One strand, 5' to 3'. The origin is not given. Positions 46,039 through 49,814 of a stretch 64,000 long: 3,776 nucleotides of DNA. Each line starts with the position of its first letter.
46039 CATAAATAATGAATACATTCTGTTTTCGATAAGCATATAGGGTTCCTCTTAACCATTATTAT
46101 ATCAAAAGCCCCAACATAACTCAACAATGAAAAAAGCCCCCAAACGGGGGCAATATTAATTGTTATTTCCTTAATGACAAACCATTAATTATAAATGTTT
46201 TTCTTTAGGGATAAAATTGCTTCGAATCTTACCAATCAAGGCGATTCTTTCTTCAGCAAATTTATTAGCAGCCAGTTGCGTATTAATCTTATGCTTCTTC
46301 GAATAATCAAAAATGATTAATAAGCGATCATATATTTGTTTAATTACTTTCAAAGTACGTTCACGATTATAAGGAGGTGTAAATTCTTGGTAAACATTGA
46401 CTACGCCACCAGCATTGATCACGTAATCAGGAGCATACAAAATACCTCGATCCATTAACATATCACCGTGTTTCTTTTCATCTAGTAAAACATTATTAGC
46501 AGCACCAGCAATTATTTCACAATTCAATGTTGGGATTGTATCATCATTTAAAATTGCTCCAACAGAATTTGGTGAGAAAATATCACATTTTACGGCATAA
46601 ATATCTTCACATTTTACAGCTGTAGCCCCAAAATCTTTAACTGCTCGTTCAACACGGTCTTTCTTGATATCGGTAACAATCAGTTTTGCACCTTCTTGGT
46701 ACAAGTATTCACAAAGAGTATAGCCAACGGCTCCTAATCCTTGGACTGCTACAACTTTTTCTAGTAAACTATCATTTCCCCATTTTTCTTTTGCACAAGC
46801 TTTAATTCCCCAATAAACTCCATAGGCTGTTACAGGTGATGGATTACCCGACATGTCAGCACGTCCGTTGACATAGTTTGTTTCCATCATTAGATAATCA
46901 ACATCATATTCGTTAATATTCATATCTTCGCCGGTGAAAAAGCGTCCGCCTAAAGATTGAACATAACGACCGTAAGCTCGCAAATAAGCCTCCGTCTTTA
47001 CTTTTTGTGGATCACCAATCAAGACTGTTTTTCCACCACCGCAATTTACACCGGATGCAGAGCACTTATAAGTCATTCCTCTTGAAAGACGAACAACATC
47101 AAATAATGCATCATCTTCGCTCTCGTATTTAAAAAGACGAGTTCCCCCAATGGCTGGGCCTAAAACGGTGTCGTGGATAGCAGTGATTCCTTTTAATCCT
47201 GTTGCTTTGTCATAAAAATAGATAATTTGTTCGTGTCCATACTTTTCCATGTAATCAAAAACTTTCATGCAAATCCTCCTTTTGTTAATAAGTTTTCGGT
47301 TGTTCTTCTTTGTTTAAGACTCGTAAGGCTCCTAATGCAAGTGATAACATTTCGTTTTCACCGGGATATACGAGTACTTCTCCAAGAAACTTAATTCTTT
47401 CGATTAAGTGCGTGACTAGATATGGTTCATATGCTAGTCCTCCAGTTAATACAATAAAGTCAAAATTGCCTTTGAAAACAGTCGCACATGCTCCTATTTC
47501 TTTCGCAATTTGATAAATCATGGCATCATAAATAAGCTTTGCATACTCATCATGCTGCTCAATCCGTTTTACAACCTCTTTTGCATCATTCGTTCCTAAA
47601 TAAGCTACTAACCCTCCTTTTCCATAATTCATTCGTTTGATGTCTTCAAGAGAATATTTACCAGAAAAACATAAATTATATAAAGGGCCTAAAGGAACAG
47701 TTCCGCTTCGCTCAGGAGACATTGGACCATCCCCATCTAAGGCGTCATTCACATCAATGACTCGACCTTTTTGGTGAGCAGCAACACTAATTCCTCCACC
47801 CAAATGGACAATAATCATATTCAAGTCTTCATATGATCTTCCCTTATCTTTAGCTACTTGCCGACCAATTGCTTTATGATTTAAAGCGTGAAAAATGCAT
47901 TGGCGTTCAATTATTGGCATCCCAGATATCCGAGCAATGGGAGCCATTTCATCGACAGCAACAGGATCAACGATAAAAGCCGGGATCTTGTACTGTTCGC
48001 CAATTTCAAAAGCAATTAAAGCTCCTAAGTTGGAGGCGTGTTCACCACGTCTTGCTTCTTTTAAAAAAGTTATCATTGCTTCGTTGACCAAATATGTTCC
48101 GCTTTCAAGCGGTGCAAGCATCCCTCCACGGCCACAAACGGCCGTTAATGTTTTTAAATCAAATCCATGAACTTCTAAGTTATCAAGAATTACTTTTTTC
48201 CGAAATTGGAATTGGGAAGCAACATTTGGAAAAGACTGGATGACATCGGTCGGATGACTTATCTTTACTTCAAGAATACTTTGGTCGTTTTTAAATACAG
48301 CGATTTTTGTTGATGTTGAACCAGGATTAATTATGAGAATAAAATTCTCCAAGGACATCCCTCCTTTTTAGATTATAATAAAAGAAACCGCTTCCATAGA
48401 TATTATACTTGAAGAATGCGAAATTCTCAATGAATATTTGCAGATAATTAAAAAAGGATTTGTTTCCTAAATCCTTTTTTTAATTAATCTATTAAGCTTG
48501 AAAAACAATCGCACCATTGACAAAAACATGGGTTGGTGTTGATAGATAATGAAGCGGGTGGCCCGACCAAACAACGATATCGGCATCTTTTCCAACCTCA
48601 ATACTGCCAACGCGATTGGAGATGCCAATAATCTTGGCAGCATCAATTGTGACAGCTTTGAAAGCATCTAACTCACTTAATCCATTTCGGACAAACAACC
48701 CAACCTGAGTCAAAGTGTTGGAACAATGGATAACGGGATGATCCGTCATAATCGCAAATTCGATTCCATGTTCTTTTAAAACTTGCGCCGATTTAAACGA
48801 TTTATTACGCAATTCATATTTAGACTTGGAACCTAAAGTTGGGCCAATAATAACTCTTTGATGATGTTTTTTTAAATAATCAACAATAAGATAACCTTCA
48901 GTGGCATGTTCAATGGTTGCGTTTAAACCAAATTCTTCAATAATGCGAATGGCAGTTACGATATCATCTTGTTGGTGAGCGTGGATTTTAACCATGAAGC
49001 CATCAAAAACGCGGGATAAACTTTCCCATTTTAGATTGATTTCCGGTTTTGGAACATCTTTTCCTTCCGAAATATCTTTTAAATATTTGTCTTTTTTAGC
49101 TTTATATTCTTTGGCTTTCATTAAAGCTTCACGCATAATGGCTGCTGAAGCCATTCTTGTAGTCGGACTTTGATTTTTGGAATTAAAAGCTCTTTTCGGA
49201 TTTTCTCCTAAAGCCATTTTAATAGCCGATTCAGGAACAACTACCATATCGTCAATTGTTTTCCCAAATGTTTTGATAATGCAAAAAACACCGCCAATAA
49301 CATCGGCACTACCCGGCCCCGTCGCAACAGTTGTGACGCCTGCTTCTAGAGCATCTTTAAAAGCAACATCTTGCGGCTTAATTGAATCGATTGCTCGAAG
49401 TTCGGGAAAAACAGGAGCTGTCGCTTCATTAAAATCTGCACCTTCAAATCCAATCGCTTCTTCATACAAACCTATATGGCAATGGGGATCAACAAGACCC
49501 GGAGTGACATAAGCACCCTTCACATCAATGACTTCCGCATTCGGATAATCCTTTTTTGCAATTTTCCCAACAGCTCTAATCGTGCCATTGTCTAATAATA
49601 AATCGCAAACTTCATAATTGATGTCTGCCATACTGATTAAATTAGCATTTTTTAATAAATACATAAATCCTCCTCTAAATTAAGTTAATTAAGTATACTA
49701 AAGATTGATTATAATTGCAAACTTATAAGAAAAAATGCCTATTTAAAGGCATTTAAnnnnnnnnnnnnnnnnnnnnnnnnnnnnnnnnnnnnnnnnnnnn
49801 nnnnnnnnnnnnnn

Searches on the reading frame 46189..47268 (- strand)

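Call 72: search_protein_families(library=pfam, proteins=[window:46189-47268:-], max_evalue=0.0001)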
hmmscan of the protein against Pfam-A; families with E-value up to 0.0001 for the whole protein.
window:46189-47268:- (359 aa): 2 families
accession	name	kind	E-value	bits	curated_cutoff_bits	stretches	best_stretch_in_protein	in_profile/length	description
PF02812.23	ELFV_dehydrog_N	-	1.5e-25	89.8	25.3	1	13-131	2-128/129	Glu/Leu/Phe/Val dehydrogenase, dimerisation domain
PF00208.27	ELFV_dehydrog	-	2.1e-15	57.6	23.4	1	210-342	89-233/241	Glutamate/Leucine/Phenylalanine/Valine dehydrogenase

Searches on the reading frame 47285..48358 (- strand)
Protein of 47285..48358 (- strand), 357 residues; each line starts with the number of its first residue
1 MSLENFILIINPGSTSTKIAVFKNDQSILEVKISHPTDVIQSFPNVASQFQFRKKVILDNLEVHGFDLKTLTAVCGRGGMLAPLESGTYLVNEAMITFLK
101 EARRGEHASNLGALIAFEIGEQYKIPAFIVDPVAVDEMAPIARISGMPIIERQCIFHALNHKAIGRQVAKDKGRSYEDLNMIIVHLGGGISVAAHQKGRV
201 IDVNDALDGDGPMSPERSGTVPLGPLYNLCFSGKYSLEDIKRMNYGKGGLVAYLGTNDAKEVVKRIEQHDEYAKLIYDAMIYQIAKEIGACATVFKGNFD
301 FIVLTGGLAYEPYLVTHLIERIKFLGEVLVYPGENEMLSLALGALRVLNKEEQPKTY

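Call 72: search_protein_families(library=pfam, proteins=[window:47285-48358:-], max_evalue=0.0001)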
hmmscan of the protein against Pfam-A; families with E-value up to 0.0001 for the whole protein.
window:47285-48358:- (357 aa): 1 family
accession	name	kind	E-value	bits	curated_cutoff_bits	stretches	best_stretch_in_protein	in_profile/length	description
PF00871.23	Acetate_kinase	-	7.1e-22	78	22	1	152-326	173-351/392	Acetokinase family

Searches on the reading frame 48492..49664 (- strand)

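Call 72: search_protein_families(library=pfam, proteins=[window:48492-49664:-], max_evalue=0.0001)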
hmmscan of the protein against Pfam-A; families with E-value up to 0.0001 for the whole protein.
window:48492-49664:- (390 aa): 2 families
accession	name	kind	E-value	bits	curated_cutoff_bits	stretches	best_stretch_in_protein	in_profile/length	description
PF01979.26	Amidohydro_1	-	2.3e-20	73.6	25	1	52-385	1-343/345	Amidohydrolase family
PF07969.17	Amidohydro_3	-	1.3e-17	64.9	29.7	2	295-388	361-472/472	Amidohydrolase family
